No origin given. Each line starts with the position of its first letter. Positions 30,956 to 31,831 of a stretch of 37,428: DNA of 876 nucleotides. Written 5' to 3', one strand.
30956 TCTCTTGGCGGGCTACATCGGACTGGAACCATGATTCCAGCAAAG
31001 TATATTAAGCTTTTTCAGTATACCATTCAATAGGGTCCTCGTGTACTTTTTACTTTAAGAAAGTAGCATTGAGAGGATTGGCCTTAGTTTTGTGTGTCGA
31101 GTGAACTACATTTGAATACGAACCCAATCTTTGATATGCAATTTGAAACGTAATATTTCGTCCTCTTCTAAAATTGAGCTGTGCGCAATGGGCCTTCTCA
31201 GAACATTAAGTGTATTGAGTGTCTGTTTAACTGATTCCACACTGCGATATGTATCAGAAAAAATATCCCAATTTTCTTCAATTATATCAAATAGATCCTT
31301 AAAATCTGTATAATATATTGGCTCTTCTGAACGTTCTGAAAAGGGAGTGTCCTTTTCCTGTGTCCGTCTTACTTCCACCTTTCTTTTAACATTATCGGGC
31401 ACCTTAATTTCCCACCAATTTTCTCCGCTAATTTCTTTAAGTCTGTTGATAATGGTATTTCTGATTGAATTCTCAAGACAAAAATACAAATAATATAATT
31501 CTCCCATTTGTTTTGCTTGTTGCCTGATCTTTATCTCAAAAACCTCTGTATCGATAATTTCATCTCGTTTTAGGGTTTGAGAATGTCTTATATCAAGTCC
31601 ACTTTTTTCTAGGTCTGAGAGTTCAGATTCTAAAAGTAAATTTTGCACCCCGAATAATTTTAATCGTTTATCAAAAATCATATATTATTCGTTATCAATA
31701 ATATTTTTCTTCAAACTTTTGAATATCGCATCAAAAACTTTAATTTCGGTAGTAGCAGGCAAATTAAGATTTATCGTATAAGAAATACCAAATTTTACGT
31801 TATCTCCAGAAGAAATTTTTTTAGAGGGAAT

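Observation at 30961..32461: Two-gene cassette next to tRNA-Ser: DUF5343-like protein plus Swt1-type HEPN RNase, a candidate uncharacterised defence or toxin module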

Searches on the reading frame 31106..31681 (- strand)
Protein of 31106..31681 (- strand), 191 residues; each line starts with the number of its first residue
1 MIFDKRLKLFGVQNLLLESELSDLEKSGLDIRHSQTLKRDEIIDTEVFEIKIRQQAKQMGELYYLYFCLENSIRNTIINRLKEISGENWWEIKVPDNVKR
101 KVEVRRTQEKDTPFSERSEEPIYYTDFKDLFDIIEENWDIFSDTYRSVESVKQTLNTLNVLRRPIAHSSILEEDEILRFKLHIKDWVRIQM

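Call 4: search_protein_families(library=pfam, proteins=[window:31106-31681:-], max_evalue=1)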
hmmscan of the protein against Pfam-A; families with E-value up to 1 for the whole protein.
window:31106-31681:- (191 aa): 1 family
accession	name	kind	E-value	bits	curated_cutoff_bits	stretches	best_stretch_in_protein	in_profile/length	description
PF18731.6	HEPN_Swt1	-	1.1e-11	45.4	27.5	1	68-188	5-112/115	Swt1-like HEPN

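Call 5: search_protein_families(library=padloc, proteins=[window:31106-31681:-], max_evalue=1)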
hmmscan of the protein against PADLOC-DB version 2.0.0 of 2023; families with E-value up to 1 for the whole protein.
window:31106-31681:- (191 aa): 4 families
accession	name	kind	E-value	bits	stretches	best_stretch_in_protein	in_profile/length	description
PDLC04592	PDC-M34B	-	4.4e-44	148.4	1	5-188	4-188/192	-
PDLC04591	PDC-M34B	-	2e-28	97.5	1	34-189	28-183/185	-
PDLC04590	PDC-M34B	-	4.7e-19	66.8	1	55-187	9-142/147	-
PDLC04038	PD-T4-5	-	0.0018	15.5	1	43-100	30-86/309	-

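Call 6: search_protein_families(library=ncbifam, proteins=[window:31106-31681:-], max_evalue=1)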
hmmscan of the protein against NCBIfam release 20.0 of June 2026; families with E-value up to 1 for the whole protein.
window:31106-31681:- (191 aa): 1 family
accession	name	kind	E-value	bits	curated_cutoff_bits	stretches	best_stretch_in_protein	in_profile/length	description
NF033782.1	lipoprot_Omp28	subfamily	0.041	13.1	150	1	57-105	95-142/264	Omp28 family outer membrane lipoprotein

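Call 15: find_homologous_proteins(query=window:31106-31681:-)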
Query window:31106-31681:- (191 aa): 33 proteins with E <= 0.001 among 124 candidates.
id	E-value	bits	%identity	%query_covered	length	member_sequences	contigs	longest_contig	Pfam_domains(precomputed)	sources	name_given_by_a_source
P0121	5.1e-119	413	100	100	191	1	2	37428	PF18731.7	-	-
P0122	3.9e-116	403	98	100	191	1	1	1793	PF18731.7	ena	-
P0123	1.0e-106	373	88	100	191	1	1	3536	PF18731.7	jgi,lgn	-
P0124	1.5e-101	356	85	100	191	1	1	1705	PF18731.7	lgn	-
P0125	2.5e-99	348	83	100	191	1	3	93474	PF18731.7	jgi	-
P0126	1.5e-91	323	77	99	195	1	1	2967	PF18731.7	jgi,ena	-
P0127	5.6e-87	308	74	100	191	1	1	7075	PF18731.7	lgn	-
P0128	1.7e-82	294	71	100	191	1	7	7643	PF18731.7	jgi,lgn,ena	jgi:hypothetical protein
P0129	2.0e-82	293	70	100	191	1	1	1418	PF18731.7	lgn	-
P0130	4.7e-81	289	70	100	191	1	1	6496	PF18731.7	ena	-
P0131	5.0e-81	289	69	97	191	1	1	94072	PF18731.7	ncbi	-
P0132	5.6e-81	289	70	100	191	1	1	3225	PF18731.7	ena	-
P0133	6.0e-81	289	69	100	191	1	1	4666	PF18731.7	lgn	-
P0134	1.3e-80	287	69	100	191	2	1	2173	PF18731.7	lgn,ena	-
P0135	1.8e-80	287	71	97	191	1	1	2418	PF18731.7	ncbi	-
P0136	4.6e-80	286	70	100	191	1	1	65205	PF18731.7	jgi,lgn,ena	-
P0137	1.3e-79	284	64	100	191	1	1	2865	PF18731.7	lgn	-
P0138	1.4e-79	284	69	100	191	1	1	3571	PF18731.7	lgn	-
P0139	2.3e-79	283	66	100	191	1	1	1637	PF18731.7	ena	-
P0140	3.2e-79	283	68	100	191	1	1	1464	PF18731.7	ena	-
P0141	7.9e-79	282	68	97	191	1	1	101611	PF18731.7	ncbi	ncbi:Swt1 family HEPN domain-containing protein [Patescibacteria group bacterium]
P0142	1.7e-78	281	68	97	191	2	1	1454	PF18731.7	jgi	jgi:hypothetical protein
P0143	4.1e-78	279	68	100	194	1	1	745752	PF18731.7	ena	-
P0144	3.7e-77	276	66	100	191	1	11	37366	PF18731.7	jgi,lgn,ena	-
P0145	5.8e-77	276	66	100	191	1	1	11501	PF18731.7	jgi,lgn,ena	-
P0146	1.5e-75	271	65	100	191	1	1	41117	PF18731.7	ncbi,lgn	-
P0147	3.8e-75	270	65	97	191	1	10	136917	PF18731.7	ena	-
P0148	1.4e-74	268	67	97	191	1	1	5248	PF18731.7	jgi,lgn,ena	-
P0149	2.1e-74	267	63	97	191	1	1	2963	PF18731.7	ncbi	-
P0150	6.0e-61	223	56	97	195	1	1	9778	PF18731.7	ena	-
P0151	1.0e-60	223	57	99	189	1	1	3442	PF18731.7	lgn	-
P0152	2.2e-59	218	55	97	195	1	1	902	PF18731.7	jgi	jgi:Swt1-like HEPN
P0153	1.4e-57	212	74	70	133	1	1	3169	PF18731.7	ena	-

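Call 26: find_homologous_proteins(query=A2, max_evalue=0.00001)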
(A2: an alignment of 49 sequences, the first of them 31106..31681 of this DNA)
Query A2 (49 sequences) (191 aa, profile of the alignment): 4707 proteins with E <= 0.00001 among 7836 candidates; the best 120 are listed.
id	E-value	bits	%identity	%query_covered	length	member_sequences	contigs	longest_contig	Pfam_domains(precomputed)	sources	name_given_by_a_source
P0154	1.1e-79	284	39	97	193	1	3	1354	PF18731.7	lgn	-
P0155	1.9e-79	284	41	96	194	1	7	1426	PF18731.7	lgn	-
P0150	2.7e-79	283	56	97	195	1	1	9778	PF18731.7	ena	-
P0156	3.4e-79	283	40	98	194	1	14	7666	PF18731.7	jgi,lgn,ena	-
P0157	3.8e-79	283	40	97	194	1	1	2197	PF18731.7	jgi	jgi:hypothetical protein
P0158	3.8e-79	283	41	97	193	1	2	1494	PF18731.7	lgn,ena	-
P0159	3.9e-79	283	40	98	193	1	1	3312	PF18731.7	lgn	-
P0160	4.4e-79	282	42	96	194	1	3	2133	PF18731.7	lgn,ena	-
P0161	5.1e-79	282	41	97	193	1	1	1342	PF18731.7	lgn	-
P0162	5.6e-79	282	40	98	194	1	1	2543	PF18731.7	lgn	-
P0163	1.0e-78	281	39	96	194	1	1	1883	PF18731.7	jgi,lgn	jgi:hypothetical protein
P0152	1.4e-78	281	55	97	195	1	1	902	PF18731.7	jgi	jgi:Swt1-like HEPN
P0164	1.4e-78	281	42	98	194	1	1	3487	PF18731.7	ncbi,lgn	-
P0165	1.7e-78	281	41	97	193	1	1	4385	PF18731.7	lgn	-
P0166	1.8e-78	280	39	96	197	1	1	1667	PF18731.7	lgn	-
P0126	1.9e-78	280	77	99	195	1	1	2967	PF18731.7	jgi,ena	-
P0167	3.8e-78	279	42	96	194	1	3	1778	PF18731.7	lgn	-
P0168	8.1e-78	278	41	96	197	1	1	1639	PF18731.7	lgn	-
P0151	9.0e-78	278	57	99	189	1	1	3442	PF18731.7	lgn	-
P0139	2.6e-77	277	66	100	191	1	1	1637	PF18731.7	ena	-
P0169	5.0e-77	276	39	96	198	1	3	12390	PF18731.7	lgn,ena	-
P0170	6.8e-77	275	42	96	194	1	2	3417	PF18731.7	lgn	-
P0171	8.9e-77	275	40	97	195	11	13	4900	PF18731.7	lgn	-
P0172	1.3e-76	274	36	99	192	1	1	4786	PF18731.7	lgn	-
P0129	1.4e-76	274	70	100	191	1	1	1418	PF18731.7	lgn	-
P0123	1.6e-76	274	88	100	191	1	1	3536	PF18731.7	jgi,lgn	-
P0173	1.9e-76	274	40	96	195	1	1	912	PF18731.7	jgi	jgi:hypothetical protein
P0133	2.2e-76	274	69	100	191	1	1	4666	PF18731.7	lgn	-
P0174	2.5e-76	273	39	97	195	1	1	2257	PF18731.7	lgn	-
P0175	2.9e-76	273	40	96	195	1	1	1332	PF18731.7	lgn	-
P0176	3.1e-76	273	37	99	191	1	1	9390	PF18731.7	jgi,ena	-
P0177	3.6e-76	273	40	96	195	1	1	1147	PF18731.7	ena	-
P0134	4.0e-76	273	69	100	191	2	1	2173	PF18731.7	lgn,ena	-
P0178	4.1e-76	273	40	96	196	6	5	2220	PF18731.7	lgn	-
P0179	4.1e-76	273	41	96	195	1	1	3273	PF18731.7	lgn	-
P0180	4.2e-76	273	39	96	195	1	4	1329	PF18731.7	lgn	-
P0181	4.3e-76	273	39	96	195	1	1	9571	PF18731.7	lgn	-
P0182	4.7e-76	273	39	96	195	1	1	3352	PF18731.7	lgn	-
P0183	5.0e-76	272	38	96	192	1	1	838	PF18731.7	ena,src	-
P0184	5.0e-76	272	37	98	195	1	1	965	PF18731.7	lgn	-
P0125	5.3e-76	272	83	100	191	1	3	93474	PF18731.7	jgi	-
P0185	5.5e-76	272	38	96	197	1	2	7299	PF18731.7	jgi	jgi:hypothetical protein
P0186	6.0e-76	272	40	96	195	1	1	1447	PF18731.7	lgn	-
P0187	6.5e-76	272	43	96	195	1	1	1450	PF18731.7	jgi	jgi:hypothetical protein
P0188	7.1e-76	272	43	96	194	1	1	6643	PF18731.7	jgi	jgi:Swt1-like HEPN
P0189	7.8e-76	272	41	96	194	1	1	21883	PF18731.7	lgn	-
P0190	8.4e-76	272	38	96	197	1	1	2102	PF18731.7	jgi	jgi:hypothetical protein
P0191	9.3e-76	272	37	96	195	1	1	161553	PF18731.7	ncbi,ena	-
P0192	9.7e-76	272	40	99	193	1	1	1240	PF18731.7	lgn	-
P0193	1.0e-75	271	37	97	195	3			PF18731.7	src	-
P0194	1.1e-75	271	38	96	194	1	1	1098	PF18731.7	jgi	jgi:hypothetical protein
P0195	1.2e-75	271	43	96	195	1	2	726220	PF18731.7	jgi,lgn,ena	jgi:hypothetical protein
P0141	1.2e-75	271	68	97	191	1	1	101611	PF18731.7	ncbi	ncbi:Swt1 family HEPN domain-containing protein [Patescibacteria group bacterium]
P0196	1.2e-75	271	38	99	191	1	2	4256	PF18731.7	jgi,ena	-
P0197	1.3e-75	271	34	99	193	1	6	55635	PF18731.7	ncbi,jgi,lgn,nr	ncbi:MAG: hypothetical protein FJ110_18630 [Deltaproteobacteria bacterium]|nr:hypothetical protein [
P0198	1.3e-75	271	40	97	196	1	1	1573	PF18731.7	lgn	-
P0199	1.3e-75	271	36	99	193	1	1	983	PF18731.7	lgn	-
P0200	1.3e-75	271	38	98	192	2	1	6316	PF18731.7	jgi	-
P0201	1.4e-75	271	39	97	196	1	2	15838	PF18731.7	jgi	jgi:hypothetical protein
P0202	1.5e-75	271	38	98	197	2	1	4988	PF18731.7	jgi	jgi:hypothetical protein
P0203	1.6e-75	271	37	96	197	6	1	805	PF18731.7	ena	-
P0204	1.6e-75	271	37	99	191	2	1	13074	PF18731.7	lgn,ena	-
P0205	1.6e-75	271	41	96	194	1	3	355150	PF18731.7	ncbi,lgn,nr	ncbi:MAG: hypothetical protein J0L69_15860 [Bacteroidetes bacterium]|nr:hypothetical protein [Bacter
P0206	1.7e-75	271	39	96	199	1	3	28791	PF18731.7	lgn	-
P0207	1.7e-75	271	39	97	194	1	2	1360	PF18731.7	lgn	-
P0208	1.7e-75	271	36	96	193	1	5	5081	PF18731.7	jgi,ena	jgi:hypothetical protein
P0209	1.9e-75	271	37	98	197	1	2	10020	PF18731.7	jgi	jgi:hypothetical protein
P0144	2.0e-75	271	66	100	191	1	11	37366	PF18731.7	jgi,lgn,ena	-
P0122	2.1e-75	270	98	100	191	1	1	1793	PF18731.7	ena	-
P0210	2.2e-75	270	37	97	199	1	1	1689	PF18731.7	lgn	-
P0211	2.2e-75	270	38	96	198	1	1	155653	PF18731.7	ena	-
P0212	2.2e-75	270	42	99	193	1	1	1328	PF18731.7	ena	-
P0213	2.3e-75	270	39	99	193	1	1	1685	PF18731.7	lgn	-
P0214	2.3e-75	270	38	96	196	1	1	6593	PF18731.7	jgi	jgi:Swt1-like HEPN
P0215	2.4e-75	270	40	96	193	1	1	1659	PF18731.7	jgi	jgi:hypothetical protein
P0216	2.4e-75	270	38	99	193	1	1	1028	PF18731.7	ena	-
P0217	2.4e-75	270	38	98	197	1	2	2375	PF18731.7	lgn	-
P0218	2.4e-75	270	40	96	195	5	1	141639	PF18731.7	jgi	jgi:hypothetical protein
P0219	2.4e-75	270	40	99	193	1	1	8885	PF18731.7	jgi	-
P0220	2.4e-75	270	37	96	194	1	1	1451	PF18731.7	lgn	-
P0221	2.4e-75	270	37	98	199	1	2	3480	PF18731.7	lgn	-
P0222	2.6e-75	270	38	96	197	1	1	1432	PF18731.7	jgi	-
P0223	2.6e-75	270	41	96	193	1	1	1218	PF18731.7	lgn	-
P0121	2.7e-75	270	100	100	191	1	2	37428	PF18731.7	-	-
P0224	2.7e-75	270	36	99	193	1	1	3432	PF18731.7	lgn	-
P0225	2.7e-75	270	41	96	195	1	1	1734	PF18731.7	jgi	jgi:hypothetical protein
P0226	3.0e-75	270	38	96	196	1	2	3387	PF18731.7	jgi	jgi:hypothetical protein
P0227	3.0e-75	270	37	99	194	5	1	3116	PF18731.7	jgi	-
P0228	3.1e-75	270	38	96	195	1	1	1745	PF18731.7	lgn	-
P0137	3.2e-75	270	64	100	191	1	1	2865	PF18731.7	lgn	-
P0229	3.2e-75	270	38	96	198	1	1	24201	PF18731.7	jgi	-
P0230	3.2e-75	270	41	96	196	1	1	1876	PF18731.7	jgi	jgi:hypothetical protein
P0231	3.3e-75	270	39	96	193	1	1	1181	PF18731.7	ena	-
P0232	3.3e-75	270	38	99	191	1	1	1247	PF18731.7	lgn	-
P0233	3.4e-75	270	37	98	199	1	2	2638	PF18731.7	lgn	-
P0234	3.4e-75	270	37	98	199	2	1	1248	PF18731.7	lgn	-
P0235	3.5e-75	270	37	98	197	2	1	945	PF18731.7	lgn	-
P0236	3.6e-75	270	41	96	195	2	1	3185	PF18731.7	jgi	jgi:hypothetical protein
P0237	3.6e-75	270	39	98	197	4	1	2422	PF18731.7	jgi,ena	-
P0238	3.7e-75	270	38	99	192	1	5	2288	PF18731.7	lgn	-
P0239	3.7e-75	270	40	96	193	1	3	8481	PF18731.7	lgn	-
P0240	3.8e-75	270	37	97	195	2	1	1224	PF18731.7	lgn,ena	-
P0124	3.8e-75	270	85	100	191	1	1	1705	PF18731.7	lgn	-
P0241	4.0e-75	270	38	97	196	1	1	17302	PF18731.7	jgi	jgi:Swt1-like HEPN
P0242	4.1e-75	269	39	96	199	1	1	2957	PF18731.7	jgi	jgi:hypothetical protein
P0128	4.3e-75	269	71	100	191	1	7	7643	PF18731.7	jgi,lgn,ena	jgi:hypothetical protein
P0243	4.4e-75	269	36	96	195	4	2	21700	PF18731.7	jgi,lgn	jgi:hypothetical protein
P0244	4.4e-75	269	37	98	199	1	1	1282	PF18731.7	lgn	-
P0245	4.4e-75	269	40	96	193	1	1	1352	PF18731.7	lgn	-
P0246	4.5e-75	269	38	98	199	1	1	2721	PF18731.7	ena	-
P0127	4.7e-75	269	74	100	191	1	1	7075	PF18731.7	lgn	-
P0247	4.7e-75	269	41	96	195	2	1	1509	PF18731.7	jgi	jgi:hypothetical protein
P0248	4.9e-75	269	42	96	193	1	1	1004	PF18731.7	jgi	jgi:hypothetical protein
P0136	5.2e-75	269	70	100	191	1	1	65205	PF18731.7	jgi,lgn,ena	-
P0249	5.2e-75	269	41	96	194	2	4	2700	PF18731.7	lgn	-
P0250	5.7e-75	269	40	96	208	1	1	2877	PF18731.7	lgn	-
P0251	5.8e-75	269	38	96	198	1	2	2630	PF18731.7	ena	-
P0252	5.8e-75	269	41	96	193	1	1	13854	PF18731.7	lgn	-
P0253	6.1e-75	269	39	96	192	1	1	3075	PF18731.7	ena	-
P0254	6.1e-75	269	38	96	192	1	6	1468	PF18731.7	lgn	-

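Call 40: predict_structure(alignment_id=A4)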
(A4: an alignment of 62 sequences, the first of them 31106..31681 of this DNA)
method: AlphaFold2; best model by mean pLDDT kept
length: 191 residues; sequences in the alignment: 62
mean_pLDDT: 86.1   pTM: 0.67
mean pLDDT of the five models: 86.1, 85.2, 84.4, 84.3, 83.1
residues with pLDDT >= 90: 82; 70-90: 96; 50-70: 13; < 50: 0
segments of 3 or more residues with pLDDT < 50: none
pLDDT, mean of each block of 10 residues (from residue 1): 78 82 81 65 70 85 91 94 93 95 91 83 94 95 91 91 83 87 87 71
secondary structure, 60 per line:
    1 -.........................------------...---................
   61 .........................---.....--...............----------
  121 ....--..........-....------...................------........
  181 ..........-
elements in order: H2-26 H45-85 H89-93 H96-110 H121-124 H127-136 H138-141 H148-166 H173-190

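Call 43: search_solved_structures(query=A4, max_evalue=10)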
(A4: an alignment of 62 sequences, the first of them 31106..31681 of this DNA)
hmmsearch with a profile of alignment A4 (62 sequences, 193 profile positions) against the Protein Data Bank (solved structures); distinct sequences matched with E-value up to 10: 4.
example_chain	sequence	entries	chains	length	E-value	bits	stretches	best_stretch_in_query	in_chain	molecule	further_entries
7o1l_A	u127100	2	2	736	0.71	12.6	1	108-168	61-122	3-hydroxyacyl-CoA dehydrogenase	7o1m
7o1g_A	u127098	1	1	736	0.71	12.6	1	108-168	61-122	3-hydroxyacyl-CoA dehydrogenase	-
4b3h_A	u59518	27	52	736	0.71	12.6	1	108-168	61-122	FATTY ACID BETA-OXIDATION COMPLEX ALPHA-CHAIN FADB | 3-hydroxyacyl-CoA dehydrogenase | Probable fatty oxidation protein FadB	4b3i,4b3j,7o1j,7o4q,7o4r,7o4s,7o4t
7o1i_A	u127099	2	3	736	0.71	12.6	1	108-168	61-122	3-hydroxyacyl-CoA dehydrogenase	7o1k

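Call 45: fold_search(model_id=the predicted structure, library=pdb)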
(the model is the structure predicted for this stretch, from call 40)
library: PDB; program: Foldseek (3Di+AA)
matches with E <= 10: 101; with E <= 0.001: 0
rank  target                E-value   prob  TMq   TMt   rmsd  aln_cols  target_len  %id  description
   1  7k1c_B                8.4e-01  0.13  0.20  0.19  18.8       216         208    9  TtgR in complex with resveratrol (released 2021-10-06)
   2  6vjs_C                9.3e-01  0.25  0.24  0.05  12.5       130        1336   17  Escherichia coli RNA polymerase and ureidothiophene-2-carboxylic acid complex (released 2020-10-07)
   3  3crj_B                1.1e+00  0.13  0.22  0.22  16.7       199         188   14  Crystal structure of a TetR transcription regulator from Haloarcula marismortui ATCC 43049 (released 2008-04-22)
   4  7k1a_B                1.8e+00  0.08  0.20  0.19  18.7       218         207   10  TtgR quadruple mutant (C137I I141W M167L F168Y) (released 2021-10-06)
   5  9fqr_F0               2.0e+00  0.03  0.12  0.12  26.2       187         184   14  96-nm repeat of axonemal doublet microtubules from bovine sperm (released 2025-03-26)
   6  2hfi_MODEL_1_A        2.1e+00  0.23  0.27  0.39   9.8       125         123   13  Solution NMR Structure of Protein yppE from Bacillus subtilis. Northeast Structural Genomics Consortium Target (released 2006-07-25)
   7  7k1a_A                2.1e+00  0.08  0.20  0.19  18.9       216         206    9  TtgR quadruple mutant (C137I I141W M167L F168Y) (released 2021-10-06)
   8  6s7o_E                2.1e+00  0.08  0.18  0.08  18.4       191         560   12  Cryo-EM structure of human oligosaccharyltransferase complex OST-A (released 2019-12-18)
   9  8v90_A                2.5e+00  0.07  0.20  0.19  18.5       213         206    9  TtgR variant 3A7 with naltrexone (released 2024-12-11)
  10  5uaq_C                2.8e+00  0.14  0.25  0.05  11.9       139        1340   16  Escherichia coli RNA polymerase RpoB H526Y mutant (released 2017-01-11)
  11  3u0c_A                2.8e+00  0.11  0.25  0.30  21.8       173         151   10  Crystal structure of N-terminal region of Type III Secretion First Translocator IpaB (residues 74-224) (released 2012-02-15)
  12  2uxh_A                2.8e+00  0.07  0.20  0.19  18.7       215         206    8  TtgR in complex with Quercetin (released 2007-05-08)
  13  6n62_C                2.9e+00  0.09  0.21  0.04  12.6       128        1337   18  Escherichia coli RNA polymerase sigma70-holoenzyme bound to upstream fork promoter DNA (released 2019-01-09)
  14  8i7r_D5               3.1e+00  0.11  0.24  0.31  22.0       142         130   14  In situ structure of axonemal doublet microtubules in mouse sperm with 48-nm repeat (released 2023-10-11)
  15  7ypx_a                3.1e+00  0.07  0.14  0.16  15.4       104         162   12  Cyanophage Pam3 fiber (released 2022-11-09)
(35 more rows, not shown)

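Call 80: search_protein_families(library=phrogs, proteins=[window:31106-31681:-], max_evalue=0.001)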
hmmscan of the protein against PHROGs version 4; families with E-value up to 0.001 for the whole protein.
window:31106-31681:- (191 aa): 0 families

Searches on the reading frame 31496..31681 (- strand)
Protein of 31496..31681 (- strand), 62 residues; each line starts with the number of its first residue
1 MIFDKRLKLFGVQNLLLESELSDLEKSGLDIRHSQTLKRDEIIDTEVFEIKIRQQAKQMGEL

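Call 76: search_protein_families(library=pfam, proteins=[window:31496-31681:-], max_evalue=10)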
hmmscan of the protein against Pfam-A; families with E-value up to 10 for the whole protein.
seq(62 aa): 0 families
